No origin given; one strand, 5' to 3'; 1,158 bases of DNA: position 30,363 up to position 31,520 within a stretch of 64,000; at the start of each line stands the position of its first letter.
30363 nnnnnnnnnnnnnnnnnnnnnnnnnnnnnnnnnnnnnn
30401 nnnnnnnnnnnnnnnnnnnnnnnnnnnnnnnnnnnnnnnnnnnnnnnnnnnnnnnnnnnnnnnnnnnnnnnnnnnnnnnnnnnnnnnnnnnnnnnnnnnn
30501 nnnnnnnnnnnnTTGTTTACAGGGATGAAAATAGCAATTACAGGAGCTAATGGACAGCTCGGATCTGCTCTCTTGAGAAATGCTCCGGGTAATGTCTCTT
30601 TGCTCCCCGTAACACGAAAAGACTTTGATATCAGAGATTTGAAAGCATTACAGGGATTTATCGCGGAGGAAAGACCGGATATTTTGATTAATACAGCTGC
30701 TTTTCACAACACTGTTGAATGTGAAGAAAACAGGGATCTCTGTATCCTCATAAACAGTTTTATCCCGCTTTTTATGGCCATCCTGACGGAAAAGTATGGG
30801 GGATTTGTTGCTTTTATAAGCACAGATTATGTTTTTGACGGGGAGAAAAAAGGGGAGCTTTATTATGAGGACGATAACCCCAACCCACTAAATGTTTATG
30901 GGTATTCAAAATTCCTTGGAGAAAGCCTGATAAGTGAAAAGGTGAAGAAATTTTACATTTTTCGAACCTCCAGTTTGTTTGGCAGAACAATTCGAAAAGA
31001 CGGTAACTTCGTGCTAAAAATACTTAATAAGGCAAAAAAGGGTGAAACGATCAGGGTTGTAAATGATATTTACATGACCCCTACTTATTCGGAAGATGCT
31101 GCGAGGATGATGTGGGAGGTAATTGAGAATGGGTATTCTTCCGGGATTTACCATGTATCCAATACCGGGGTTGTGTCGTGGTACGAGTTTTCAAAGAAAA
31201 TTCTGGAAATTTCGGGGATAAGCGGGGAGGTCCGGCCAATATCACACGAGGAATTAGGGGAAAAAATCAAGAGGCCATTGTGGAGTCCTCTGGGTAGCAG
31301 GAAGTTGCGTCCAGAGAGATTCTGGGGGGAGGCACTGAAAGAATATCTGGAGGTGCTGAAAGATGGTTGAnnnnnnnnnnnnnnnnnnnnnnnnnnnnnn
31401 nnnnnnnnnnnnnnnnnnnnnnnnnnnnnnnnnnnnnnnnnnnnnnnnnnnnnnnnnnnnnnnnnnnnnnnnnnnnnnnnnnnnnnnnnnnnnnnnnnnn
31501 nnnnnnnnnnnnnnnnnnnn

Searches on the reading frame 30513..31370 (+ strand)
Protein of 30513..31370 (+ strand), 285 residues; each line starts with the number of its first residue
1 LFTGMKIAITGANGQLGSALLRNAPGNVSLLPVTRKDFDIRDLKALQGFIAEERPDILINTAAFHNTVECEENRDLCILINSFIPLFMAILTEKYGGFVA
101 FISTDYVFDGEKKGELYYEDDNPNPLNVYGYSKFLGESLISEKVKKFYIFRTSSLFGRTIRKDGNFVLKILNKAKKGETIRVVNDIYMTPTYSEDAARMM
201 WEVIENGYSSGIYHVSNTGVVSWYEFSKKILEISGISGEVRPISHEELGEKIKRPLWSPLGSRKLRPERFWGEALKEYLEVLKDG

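Call 91: search_protein_families(library=pfam, proteins=[window:30513-31370:+], max_evalue=0.00001)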
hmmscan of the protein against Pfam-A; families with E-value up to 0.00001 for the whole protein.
window:30513-31370:+ (285 aa): 3 families
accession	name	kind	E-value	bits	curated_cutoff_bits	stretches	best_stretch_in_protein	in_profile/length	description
PF04321.23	RmlD_sub_bind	-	2.6e-73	247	27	1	5-281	1-284/287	RmlD substrate binding domain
PF01370.27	Epimerase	-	1.1e-20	74.5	20.9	1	7-214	1-238/240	NAD dependent epimerase/dehydratase family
PF16363.11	GDP_Man_Dehyd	-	7.2e-06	26.1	27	0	37-229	58-261/332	GDP-mannose 4,6 dehydratase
